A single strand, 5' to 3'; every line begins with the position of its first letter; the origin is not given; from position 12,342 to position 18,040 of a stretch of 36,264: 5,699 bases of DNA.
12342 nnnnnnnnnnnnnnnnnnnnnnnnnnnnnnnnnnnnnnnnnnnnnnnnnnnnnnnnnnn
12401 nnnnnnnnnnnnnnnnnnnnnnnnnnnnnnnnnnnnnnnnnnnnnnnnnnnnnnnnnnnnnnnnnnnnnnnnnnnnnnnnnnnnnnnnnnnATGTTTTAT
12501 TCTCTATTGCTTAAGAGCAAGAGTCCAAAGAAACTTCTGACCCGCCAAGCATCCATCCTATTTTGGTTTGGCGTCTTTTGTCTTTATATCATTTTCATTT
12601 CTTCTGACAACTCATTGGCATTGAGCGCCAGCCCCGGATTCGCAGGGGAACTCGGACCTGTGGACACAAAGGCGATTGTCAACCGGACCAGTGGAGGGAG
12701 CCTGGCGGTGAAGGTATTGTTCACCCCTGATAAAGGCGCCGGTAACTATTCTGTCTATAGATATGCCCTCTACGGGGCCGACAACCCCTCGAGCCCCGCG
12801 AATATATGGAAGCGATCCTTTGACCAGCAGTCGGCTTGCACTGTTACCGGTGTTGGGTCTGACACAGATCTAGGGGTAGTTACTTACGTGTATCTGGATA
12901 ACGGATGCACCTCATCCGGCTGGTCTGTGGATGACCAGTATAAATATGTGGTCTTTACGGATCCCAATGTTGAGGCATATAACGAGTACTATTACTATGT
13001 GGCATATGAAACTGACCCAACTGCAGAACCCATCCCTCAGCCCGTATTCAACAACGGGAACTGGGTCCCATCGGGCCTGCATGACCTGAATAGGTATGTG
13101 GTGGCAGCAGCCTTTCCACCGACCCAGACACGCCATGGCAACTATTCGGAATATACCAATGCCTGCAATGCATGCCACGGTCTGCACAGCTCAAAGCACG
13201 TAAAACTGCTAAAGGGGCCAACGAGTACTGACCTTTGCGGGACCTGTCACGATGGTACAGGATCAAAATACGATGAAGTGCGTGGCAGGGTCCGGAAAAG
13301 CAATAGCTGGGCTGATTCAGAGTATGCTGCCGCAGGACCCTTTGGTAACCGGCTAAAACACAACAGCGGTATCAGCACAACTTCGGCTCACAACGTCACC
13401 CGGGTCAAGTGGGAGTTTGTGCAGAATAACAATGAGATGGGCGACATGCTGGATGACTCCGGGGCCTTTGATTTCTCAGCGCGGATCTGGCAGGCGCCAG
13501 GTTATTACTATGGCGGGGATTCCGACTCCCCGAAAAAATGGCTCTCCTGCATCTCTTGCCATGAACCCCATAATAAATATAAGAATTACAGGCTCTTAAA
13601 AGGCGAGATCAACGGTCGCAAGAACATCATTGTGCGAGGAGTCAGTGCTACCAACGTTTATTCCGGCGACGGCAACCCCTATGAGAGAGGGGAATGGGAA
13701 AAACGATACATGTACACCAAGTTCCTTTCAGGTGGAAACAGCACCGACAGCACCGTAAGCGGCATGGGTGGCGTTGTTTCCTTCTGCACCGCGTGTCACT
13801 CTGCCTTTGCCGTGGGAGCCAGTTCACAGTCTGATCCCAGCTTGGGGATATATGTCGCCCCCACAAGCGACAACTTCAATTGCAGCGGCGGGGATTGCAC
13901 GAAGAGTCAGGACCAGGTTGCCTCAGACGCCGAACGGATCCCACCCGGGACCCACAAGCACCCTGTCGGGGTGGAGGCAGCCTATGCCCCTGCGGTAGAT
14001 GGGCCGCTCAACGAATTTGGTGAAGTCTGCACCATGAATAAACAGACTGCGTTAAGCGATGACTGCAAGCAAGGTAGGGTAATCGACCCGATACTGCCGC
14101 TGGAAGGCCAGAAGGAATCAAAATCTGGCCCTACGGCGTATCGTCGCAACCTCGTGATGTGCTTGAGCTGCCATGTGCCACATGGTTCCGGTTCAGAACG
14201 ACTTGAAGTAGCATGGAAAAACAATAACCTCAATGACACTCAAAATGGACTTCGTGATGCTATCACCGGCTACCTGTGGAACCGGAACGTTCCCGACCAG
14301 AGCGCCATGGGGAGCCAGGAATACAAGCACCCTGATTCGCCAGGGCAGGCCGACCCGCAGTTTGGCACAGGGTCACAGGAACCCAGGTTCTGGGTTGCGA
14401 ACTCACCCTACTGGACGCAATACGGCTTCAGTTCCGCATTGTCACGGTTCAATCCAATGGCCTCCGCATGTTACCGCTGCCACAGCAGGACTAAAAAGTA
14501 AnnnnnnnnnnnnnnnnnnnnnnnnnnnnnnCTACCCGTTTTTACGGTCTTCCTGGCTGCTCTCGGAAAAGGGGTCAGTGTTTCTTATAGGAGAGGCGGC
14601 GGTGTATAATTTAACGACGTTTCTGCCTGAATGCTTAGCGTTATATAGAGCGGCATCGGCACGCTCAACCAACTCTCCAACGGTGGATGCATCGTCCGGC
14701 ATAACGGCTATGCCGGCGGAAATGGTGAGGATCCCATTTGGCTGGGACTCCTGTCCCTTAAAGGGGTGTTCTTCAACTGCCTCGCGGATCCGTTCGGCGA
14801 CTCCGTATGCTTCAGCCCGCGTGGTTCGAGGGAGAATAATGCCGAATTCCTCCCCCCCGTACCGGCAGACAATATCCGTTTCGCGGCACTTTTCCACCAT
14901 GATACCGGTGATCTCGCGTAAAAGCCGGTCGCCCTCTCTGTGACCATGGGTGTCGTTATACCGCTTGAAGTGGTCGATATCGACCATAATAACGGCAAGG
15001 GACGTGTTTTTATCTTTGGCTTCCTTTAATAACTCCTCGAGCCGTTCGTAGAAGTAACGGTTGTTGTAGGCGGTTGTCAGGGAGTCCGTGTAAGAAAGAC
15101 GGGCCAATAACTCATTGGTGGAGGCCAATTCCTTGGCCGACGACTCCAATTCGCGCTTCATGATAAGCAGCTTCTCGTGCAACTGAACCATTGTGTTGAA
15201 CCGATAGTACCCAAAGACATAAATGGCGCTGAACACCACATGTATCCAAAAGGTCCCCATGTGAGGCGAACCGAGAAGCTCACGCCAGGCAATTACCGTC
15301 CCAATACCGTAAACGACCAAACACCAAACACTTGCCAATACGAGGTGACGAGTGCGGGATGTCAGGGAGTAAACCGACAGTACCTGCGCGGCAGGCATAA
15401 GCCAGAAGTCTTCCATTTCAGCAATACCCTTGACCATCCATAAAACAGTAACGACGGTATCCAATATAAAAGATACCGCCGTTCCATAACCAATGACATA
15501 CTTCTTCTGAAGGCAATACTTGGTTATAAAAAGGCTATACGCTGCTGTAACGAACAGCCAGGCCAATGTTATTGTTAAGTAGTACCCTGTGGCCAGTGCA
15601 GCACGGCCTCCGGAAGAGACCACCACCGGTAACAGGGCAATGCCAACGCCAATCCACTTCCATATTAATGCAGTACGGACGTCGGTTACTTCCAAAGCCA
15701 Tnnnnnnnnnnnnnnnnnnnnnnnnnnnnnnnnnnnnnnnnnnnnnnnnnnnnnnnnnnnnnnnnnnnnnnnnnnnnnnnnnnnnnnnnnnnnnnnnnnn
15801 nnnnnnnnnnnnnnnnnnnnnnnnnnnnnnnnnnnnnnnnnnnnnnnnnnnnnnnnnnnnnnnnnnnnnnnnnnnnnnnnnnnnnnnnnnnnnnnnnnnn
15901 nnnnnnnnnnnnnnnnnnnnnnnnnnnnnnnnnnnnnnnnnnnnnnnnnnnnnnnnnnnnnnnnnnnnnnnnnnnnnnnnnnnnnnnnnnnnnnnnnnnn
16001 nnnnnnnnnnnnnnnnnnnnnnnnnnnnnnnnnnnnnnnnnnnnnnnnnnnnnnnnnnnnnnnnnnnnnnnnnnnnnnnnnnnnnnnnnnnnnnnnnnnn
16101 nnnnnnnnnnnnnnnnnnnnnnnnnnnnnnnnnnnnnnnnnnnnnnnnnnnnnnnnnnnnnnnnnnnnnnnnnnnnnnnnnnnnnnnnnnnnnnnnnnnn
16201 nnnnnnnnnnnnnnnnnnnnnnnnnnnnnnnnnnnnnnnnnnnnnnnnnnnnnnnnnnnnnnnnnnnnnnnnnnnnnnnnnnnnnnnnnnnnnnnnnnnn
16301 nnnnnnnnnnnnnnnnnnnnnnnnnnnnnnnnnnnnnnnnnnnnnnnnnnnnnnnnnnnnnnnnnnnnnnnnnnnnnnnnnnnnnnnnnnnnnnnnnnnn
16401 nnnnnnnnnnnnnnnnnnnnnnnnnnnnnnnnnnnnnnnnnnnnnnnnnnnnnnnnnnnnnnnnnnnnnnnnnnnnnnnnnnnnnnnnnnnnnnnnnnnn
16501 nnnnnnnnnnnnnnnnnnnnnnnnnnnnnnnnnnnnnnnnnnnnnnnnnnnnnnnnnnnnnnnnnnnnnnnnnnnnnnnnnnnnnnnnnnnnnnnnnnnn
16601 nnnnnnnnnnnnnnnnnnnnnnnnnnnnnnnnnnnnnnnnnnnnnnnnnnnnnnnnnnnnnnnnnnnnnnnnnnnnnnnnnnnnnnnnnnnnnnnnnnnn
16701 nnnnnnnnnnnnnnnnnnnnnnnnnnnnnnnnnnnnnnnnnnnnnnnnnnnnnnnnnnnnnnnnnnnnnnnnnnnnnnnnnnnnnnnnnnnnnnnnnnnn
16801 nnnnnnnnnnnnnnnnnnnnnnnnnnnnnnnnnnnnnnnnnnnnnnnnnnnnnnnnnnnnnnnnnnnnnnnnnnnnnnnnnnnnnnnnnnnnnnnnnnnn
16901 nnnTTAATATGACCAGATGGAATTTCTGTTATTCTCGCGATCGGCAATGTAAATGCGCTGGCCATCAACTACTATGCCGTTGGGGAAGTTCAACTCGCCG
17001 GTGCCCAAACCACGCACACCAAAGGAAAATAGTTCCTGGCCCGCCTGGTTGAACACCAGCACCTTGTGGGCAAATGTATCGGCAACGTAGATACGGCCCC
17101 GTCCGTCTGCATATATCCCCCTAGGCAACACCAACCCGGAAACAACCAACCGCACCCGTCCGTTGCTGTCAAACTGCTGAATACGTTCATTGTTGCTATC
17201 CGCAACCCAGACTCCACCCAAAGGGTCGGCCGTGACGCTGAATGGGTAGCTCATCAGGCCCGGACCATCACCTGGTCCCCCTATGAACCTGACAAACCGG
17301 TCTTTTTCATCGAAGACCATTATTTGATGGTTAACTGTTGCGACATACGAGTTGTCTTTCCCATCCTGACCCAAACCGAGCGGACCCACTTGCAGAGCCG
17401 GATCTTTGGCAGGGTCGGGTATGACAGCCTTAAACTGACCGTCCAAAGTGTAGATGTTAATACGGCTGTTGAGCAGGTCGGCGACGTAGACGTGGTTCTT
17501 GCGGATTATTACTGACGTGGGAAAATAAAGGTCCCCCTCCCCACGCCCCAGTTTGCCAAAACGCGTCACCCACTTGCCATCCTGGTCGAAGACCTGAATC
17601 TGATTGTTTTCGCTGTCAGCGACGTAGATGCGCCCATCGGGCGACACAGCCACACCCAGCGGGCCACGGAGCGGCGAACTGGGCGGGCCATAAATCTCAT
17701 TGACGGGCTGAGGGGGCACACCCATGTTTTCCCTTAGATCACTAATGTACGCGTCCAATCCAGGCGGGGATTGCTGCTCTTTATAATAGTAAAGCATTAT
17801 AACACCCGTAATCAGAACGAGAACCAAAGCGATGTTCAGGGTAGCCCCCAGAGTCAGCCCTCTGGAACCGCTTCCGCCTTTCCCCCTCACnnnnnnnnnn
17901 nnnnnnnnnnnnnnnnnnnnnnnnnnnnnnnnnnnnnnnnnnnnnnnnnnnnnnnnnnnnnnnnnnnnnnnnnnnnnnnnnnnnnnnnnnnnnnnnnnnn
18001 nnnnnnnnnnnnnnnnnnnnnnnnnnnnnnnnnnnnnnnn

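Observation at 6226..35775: About 30 kb devoted to ten c-type cytochromes (79 CxxCH) with no catalytic partner visible: a complete candidate electron-export island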

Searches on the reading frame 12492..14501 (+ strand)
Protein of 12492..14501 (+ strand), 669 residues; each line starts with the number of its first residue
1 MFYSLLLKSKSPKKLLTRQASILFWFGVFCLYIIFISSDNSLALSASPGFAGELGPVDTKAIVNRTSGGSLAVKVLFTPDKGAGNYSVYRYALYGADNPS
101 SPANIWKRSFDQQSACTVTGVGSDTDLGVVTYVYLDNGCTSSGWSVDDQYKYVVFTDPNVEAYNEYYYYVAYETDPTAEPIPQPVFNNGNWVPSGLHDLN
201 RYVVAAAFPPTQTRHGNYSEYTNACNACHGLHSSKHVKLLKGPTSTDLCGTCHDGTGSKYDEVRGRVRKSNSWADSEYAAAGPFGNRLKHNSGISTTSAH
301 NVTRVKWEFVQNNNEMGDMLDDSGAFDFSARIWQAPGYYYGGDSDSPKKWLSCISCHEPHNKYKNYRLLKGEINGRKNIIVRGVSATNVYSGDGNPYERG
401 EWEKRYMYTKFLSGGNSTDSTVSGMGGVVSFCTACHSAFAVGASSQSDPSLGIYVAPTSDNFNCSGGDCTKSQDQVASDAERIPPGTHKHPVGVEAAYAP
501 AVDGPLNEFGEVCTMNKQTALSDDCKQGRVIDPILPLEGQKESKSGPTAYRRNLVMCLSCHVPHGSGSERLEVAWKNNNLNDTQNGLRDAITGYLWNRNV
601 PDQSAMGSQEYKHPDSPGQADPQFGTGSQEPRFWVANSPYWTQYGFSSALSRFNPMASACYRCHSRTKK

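Call 5: search_protein_families(library=pfam, proteins=[window:12492-14501:+], max_evalue=0.1)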
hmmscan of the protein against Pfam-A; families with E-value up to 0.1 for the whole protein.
window:12492-14501:+ (669 aa): 6 families
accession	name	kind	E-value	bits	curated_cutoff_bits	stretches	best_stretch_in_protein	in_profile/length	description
PF09699.15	Paired_CXXCH_1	-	1.6e-15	56.9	20.6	3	224-255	8-38/41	Doubled CXXCH motif (Paired_CXXCH_1)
PF14522.11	Cytochrome_C7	-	2.8e-06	27.5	24.8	1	215-258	5-53/67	Cytochrome c7 and related cytochrome c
PF14537.11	Cytochrom_c3_2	-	0.0006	20.7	25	0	214-254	49-79/79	Cytochrome c3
PF22113.1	Mtrc-MtrF_II-IV_dom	-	0.0021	18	30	0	223-263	7-44/176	Outer membrane cytochrome MtrC/MtrF-like, domains II/IV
PF14008.11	Metallophos_C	-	0.037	15.1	23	0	291-318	34-62/63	Iron/zinc purple acid phosphatase-like protein C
PF02085.21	Cytochrom_CIII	-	0.061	14.1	22.9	0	212-259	22-59/101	Class III cytochrome C family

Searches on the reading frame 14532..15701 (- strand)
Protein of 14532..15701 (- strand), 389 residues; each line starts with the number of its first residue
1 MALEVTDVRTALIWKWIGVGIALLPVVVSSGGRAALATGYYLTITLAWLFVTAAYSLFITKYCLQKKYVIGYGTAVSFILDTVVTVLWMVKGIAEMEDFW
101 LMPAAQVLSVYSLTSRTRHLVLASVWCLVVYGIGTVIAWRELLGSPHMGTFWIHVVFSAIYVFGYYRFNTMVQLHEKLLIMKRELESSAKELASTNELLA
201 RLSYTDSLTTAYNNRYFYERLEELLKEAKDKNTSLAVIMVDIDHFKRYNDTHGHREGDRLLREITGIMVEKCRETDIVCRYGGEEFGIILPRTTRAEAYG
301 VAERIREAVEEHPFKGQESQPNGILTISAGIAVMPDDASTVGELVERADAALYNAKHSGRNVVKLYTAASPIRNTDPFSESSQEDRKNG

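Call 6: search_protein_families(library=pfam, proteins=[window:14532-15701:-], max_evalue=0.01)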
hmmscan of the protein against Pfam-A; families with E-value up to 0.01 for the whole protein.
window:14532-15701:- (389 aa): 3 families
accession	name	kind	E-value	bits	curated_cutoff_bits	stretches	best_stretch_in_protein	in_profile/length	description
PF00990.26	GGDEF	-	8.8e-50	169.1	23.8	1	204-361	2-160/161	Diguanylate cyclase, GGDEF domain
PF22335.1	Cas10-Cmr2_palm2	-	0.00025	21.6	27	1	235-362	2-131/133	Cas10/Cmr2, second palm domain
PF10213.14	MRP-S28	-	0.0073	17.2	22.3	0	208-250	71-113/127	Mitochondrial ribosomal subunit protein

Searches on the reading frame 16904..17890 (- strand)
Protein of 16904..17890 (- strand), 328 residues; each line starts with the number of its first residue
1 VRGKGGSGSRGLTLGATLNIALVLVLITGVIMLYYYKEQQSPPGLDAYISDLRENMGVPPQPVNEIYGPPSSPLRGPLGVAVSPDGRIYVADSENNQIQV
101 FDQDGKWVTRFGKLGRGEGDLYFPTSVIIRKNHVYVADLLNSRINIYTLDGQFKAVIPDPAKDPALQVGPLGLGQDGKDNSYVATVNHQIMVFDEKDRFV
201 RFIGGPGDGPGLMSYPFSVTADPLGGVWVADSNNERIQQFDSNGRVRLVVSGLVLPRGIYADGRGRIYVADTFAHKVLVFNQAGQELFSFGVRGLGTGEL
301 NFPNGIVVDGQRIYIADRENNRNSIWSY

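Call 6: search_protein_families(library=pfam, proteins=[window:16904-17890:-], max_evalue=0.01)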
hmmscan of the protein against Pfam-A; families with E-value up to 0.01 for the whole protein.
window:16904-17890:- (328 aa): 10 families
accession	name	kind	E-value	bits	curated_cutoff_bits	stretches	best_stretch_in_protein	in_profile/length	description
PF01436.27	NHL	-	2.5e-34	116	20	4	74-101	1-28/28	NHL repeat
PF17170.10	DUF5128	-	6.6e-23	81.8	22.9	2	85-155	53-126/321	6-bladed beta-propeller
PF08450.18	SGL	-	7e-10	39.4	26.3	0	79-108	188-217/246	SMP-30/Gluconolactonase/LRE-like region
PF01731.26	Arylesterase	-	4.3e-09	36.9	21.3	0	242-282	42-83/86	Arylesterase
PF06739.17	SBBP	-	8.7e-07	29.2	20.5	0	256-270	15-29/38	Beta-propeller repeat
PF24684.1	Vgb_lyase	-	3.9e-06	26.3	50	1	75-277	13-204/290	Virginiamycin B lyase family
PF25021.1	TEN_NHL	-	3.7e-05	23.3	27.1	0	74-105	141-170/357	Teneurin NHL domain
PF13449.12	Phytase-like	-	4.2e-05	24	27.6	0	79-111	72-104/284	Esterase-like activity of phytase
PF15869.11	TolB_like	-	0.0022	17.8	29.2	0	106-147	51-92/296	TolB-like 6-blade propeller-like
PF03022.22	MRJP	-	0.0025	17.7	19.8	0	235-290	45-103/288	Major royal jelly protein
